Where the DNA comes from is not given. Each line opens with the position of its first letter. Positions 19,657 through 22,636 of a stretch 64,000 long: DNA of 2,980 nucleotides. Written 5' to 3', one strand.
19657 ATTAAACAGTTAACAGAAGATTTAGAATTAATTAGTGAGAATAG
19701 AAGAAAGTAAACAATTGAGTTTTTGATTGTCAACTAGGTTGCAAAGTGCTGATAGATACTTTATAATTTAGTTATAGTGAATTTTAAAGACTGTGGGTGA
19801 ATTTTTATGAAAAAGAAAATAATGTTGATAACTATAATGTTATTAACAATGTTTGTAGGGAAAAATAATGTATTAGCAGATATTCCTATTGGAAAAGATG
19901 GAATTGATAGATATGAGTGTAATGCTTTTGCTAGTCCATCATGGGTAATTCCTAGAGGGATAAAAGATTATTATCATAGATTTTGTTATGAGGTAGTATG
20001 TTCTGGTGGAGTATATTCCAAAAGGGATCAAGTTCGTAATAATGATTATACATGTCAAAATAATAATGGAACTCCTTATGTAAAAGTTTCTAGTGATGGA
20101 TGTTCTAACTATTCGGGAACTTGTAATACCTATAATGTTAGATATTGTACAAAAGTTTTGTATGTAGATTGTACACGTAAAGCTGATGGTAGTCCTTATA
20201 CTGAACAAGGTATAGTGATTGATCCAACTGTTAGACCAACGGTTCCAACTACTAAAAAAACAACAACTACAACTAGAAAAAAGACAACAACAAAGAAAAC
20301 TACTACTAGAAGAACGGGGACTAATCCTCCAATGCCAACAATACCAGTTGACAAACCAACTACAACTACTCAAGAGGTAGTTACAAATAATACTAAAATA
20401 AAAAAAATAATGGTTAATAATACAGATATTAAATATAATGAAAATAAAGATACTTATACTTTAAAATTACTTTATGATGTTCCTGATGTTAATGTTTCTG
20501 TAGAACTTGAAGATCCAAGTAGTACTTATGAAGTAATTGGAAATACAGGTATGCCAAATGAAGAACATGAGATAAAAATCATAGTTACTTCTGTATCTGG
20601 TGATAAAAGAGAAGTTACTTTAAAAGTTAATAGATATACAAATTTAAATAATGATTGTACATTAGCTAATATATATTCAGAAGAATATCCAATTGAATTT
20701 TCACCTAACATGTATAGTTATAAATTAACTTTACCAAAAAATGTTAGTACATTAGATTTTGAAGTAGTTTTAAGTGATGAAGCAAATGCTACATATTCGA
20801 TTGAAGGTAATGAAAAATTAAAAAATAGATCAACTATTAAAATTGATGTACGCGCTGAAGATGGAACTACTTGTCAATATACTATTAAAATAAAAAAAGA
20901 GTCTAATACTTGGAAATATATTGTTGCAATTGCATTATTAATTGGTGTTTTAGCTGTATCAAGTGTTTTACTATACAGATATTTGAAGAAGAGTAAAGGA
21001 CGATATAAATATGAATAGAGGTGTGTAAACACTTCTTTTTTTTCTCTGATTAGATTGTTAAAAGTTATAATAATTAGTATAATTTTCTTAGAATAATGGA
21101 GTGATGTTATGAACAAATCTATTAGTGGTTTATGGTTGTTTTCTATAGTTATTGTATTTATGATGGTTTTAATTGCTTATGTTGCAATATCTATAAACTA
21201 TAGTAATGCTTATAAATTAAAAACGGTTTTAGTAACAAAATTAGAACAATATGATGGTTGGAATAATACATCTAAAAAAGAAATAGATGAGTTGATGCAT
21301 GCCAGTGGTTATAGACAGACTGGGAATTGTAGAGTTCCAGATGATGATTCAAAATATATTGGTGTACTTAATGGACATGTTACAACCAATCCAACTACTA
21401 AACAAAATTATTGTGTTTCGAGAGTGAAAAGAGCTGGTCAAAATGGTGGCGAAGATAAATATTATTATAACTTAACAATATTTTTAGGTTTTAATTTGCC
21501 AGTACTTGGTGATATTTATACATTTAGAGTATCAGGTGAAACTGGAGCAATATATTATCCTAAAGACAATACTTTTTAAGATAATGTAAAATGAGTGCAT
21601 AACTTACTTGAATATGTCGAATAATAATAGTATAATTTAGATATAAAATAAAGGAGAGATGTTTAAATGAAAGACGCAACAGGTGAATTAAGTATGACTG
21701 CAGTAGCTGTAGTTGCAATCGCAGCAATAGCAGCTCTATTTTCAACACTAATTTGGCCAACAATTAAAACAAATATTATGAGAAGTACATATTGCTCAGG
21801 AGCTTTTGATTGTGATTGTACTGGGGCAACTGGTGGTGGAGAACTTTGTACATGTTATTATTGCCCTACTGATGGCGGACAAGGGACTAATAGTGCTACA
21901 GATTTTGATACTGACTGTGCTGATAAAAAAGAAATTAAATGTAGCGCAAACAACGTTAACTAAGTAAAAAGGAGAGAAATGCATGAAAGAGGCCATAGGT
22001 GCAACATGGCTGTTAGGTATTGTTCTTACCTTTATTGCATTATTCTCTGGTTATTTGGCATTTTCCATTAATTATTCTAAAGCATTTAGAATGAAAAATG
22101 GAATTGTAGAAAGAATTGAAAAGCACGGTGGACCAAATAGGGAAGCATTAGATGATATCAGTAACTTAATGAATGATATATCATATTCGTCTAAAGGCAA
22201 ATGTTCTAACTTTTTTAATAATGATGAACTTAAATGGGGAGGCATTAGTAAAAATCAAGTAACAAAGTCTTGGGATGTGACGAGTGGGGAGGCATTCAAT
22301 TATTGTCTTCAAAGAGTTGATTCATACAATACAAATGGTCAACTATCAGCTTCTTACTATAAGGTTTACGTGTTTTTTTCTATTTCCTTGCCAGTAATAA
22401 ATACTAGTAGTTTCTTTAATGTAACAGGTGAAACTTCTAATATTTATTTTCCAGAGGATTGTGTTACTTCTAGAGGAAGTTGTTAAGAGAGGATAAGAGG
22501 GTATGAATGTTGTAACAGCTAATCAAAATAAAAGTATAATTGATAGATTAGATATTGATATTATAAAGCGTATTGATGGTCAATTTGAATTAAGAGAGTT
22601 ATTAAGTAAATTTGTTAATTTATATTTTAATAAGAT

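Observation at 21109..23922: Minimal Tad/Flp-like module: two TadE-like paralogs flanking a Cys-rich Flp-like mini-protein, plus a TadZ-like pseudo-ATPase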

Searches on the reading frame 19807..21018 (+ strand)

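Call 3: search_protein_families(library=pfam, proteins=[window:19807-21018:+], max_evalue=1)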
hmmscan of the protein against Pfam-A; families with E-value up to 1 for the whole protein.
window:19807-21018:+ (403 aa): 4 families
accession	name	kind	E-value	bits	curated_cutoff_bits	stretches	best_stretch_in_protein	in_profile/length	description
PF12733.13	Cadherin-like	-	3.5e-05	24.6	24.2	1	293-364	8-88/89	Cadherin-like beta sandwich domain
PF21160.3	PrkC-like_PASTA-like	-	0.0052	17.6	27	1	315-362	15-62/74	Serine/threonine protein kinase-like, C-terminal PASTA-like domain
PF21024.2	Peptidase_A3B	-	0.03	15.5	28.2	1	190-251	34-89/95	Peptidase A3B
PF12870.14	DUF4878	-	0.2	12.4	24.1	1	339-370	79-110/112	Domain of unknown function (DUF4878)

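Call 4: search_protein_families(library=ncbifam, proteins=[window:19807-21018:+], max_evalue=1)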
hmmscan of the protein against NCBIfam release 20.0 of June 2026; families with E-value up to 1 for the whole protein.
window:19807-21018:+ (403 aa): 1 family
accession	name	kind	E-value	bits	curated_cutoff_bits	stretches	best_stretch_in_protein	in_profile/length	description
NF045534.1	small_EYxxD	equivalog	0.078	12.7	29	1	375-401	12-36/37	EYxxD motif small membrane protein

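Call 6: search_protein_families(library=phrogs, proteins=[window:19807-21018:+], max_evalue=1)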
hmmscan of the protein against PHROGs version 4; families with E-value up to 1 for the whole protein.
window:19807-21018:+ (403 aa): 2 families
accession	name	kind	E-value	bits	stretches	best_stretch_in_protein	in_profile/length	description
phrog_36729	-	unknown function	0.0078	17.6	1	263-308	9-56/94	-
phrog_25536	-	unknown function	0.039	14.6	1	285-379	90-185/242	-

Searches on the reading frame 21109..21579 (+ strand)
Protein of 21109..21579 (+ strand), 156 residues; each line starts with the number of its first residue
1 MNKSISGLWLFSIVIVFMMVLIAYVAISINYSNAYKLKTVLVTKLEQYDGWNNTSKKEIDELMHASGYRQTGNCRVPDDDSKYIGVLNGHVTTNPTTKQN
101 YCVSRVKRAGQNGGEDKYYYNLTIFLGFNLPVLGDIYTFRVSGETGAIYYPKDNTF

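Call 3: search_protein_families(library=pfam, proteins=[window:21109-21579:+], max_evalue=1)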
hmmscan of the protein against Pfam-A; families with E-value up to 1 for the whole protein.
window:21109-21579:+ (156 aa): 0 families

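Call 4: search_protein_families(library=ncbifam, proteins=[window:21109-21579:+], max_evalue=1)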
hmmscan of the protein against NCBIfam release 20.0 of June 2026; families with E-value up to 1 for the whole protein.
window:21109-21579:+ (156 aa): 1 family
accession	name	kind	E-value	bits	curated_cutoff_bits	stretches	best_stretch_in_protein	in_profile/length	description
NF038351.1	cyt_ox_assem_30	subfamily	0.058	13.2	27.5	1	7-19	8-20/30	cytochrome oxidase small assembly protein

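Call 6: search_protein_families(library=phrogs, proteins=[window:21109-21579:+], max_evalue=1)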
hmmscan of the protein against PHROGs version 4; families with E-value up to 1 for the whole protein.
window:21109-21579:+ (156 aa): 4 families
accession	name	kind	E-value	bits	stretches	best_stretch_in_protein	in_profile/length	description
phrog_9207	-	unknown function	0.18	13.2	1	31-81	34-85/104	-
phrog_30869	-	unknown function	0.2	12.7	1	64-103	17-54/64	-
phrog_4415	-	other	0.21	12.1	1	59-103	181-225/279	peptidase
phrog_9430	-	unknown function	0.72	10.9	0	13-32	3-22/46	-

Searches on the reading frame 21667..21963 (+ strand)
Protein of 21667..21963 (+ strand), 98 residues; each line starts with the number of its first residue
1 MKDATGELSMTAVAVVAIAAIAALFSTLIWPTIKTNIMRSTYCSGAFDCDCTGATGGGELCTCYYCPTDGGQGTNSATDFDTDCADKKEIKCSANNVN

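Call 3: search_protein_families(library=pfam, proteins=[window:21667-21963:+], max_evalue=1)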
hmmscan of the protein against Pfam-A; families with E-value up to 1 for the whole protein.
window:21667-21963:+ (98 aa): 1 family
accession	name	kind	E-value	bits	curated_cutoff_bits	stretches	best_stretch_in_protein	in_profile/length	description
PF06876.18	SCRL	-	0.11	13.1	23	1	45-65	47-67/67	Plant self-incompatibility response (SCRL) protein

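Call 4: search_protein_families(library=ncbifam, proteins=[window:21667-21963:+], max_evalue=1)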
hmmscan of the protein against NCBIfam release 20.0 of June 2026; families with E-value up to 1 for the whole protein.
window:21667-21963:+ (98 aa): 0 families

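Call 6: search_protein_families(library=phrogs, proteins=[window:21667-21963:+], max_evalue=1)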
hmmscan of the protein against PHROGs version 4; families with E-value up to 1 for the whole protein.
window:21667-21963:+ (98 aa): 0 families

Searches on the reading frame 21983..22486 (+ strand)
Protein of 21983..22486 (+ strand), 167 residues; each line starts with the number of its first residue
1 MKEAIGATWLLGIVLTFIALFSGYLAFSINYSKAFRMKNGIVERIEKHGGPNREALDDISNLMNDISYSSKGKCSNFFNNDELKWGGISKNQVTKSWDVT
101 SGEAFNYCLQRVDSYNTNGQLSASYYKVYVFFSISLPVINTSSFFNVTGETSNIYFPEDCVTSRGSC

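Call 3: search_protein_families(library=pfam, proteins=[window:21983-22486:+], max_evalue=1)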
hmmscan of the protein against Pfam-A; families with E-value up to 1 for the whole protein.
window:21983-22486:+ (167 aa): 0 families

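Call 4: search_protein_families(library=ncbifam, proteins=[window:21983-22486:+], max_evalue=1)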
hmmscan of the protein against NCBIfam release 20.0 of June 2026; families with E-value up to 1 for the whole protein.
window:21983-22486:+ (167 aa): 0 families

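Call 6: search_protein_families(library=phrogs, proteins=[window:21983-22486:+], max_evalue=1)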
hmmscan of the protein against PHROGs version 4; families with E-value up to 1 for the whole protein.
window:21983-22486:+ (167 aa): 1 family
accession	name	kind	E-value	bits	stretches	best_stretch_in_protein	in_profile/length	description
phrog_10745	-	unknown function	0.17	12.4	1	64-130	186-252/353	-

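Call 16: find_homologous_proteins(query=window:21983-22486:+, max_evalue=0.001)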
Query window:21983-22486:+ (167 aa): 72 proteins with E <= 0.001 among 285 candidates.
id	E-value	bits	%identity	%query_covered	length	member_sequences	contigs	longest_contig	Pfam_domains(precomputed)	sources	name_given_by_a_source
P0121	9.3e-107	372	99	100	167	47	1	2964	-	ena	-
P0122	1.9e-98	345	100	93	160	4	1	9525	-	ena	-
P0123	5.5e-94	330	84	100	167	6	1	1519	-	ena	-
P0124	1.1e-91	323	86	98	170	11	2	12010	-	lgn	-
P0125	1.4e-91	322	83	100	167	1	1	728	-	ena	-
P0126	2.7e-90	318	82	100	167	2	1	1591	-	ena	-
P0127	1.7e-89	316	78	100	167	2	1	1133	-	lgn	-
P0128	3.5e-85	302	81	99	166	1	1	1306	-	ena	-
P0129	1.5e-74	267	72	96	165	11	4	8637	-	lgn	-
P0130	2.4e-71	257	67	98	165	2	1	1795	-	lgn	-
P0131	8.2e-71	255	73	96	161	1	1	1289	-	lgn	-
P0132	8.8e-63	229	63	96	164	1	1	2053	-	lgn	-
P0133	2.9e-62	227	65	95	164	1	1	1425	-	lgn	-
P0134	4.5e-58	214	61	95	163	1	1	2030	-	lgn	-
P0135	1.0e-57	212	58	100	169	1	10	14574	-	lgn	-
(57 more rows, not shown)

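Call 33: predict_structure(alignment_id=A2)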
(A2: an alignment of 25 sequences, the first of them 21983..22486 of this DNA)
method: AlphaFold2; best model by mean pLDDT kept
length: 167 residues; sequences in the alignment: 25
mean_pLDDT: 80.7   pTM: 0.72
mean pLDDT of the five models: 80.7, 79.7, 78.1, 77.3, 74.2
residues with pLDDT >= 90: 28; 70-90: 108; 50-70: 29; < 50: 2
segments of 3 or more residues with pLDDT < 50: none
pLDDT, mean of each block of 10 residues (from residue 1): 75 91 88 91 89 89 89 73 79 75 80 81 85 67 76 73 67
secondary structure, 60 per line:
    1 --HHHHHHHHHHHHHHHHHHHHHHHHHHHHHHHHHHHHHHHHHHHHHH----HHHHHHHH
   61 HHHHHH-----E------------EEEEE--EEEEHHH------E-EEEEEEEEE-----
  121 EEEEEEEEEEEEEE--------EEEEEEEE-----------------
elements in order: H3-48 H53-66 E85-89 E92-95 E107-115 E121-134 E143-150

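Call 35: search_protein_representatives(alignment_id=A2)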
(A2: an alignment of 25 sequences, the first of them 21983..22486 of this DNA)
Query: 25 sequences, 162 profile positions. Proteins with E-value up to 0.001 (for the whole library): 1479; up to 1e-10: 1012; up to 1e-30: 107. The best 150 are listed.
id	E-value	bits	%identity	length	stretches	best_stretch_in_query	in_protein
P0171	2.1e-64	232.5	-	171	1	1-160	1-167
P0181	1.4e-60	220.0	-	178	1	1-160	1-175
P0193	1.7e-58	213.2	-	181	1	1-161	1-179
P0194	2.2e-54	199.8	-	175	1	1-159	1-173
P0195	5.7e-53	195.3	-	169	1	1-157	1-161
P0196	1.9e-51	190.3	-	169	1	1-159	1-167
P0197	5.6e-50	185.5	-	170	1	1-158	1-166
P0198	5.7e-45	169.3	-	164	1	1-158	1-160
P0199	8.0e-42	159.0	-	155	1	1-157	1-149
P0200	1.7e-41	158.0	-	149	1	1-156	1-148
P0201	3.4e-41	157.0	-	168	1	1-158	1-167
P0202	3.8e-41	156.8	-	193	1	1-160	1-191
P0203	1.4e-40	155.0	-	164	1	1-159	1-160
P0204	2.4e-40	154.2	-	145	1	1-158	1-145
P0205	2.0e-39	151.2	-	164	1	1-160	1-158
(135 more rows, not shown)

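Call 39: search_protein_families(library=pfam, alignment_id=A3, max_evalue=0.01)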
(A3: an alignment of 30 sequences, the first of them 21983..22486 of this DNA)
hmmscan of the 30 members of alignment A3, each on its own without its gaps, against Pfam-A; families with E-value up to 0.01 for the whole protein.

A. member 1, window:21983-22486:+ (167 aa): 0 families

B. families by the number of members that match (of 30 scanned): 3 families
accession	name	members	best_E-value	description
PF09479.16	Flg_new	7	2.6e-33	Listeria-Bacteroides repeat domain (List_Bact_rpt)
PF02326.20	YMF19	1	0.00093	Plant ATP synthase F0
PF04159.19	NB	1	0.0028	NB glycoprotein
